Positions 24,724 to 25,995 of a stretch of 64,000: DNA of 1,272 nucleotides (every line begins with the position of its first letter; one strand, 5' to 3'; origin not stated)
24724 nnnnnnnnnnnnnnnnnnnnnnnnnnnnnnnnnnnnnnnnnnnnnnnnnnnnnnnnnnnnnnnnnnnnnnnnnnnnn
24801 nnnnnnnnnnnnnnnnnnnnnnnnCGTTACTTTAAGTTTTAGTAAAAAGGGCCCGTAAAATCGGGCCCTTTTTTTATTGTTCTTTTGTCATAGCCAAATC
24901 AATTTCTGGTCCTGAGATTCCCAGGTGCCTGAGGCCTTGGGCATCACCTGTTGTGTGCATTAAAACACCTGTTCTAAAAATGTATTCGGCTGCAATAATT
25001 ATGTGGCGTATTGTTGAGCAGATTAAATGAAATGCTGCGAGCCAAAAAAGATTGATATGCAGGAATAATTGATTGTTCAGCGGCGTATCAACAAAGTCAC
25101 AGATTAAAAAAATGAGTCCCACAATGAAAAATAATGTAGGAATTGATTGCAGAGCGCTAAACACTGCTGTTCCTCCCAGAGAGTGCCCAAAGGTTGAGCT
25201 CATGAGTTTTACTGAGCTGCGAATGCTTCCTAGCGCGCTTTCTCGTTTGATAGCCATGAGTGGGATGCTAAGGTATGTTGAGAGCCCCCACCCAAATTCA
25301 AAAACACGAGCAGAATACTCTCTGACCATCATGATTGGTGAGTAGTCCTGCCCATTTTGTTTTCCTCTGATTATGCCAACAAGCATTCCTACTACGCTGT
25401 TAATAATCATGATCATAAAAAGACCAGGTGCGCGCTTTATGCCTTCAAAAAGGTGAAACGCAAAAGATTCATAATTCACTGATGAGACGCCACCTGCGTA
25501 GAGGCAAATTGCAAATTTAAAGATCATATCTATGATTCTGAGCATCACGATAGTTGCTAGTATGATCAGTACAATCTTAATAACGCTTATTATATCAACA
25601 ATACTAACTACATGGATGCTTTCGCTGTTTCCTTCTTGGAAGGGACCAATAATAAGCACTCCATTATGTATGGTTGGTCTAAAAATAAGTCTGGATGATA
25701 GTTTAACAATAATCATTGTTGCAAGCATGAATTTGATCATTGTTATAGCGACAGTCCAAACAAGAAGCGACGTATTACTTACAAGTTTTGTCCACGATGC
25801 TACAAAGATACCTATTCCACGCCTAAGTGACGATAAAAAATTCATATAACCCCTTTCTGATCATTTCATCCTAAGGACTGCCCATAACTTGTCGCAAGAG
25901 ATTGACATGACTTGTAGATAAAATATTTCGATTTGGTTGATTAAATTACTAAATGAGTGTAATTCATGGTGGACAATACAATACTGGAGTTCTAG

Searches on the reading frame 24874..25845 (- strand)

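Call 70: search_protein_families(library=pfam, proteins=[window:24874-25845:-], max_evalue=0.01)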
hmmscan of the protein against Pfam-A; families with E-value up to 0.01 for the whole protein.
window:24874-25845:- (323 aa): 1 family
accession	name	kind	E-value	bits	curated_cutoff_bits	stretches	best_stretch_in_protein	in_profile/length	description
PF19656.5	DUF6159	-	7e-07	29.8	27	1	146-290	58-196/204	Family of unknown function (DUF6159)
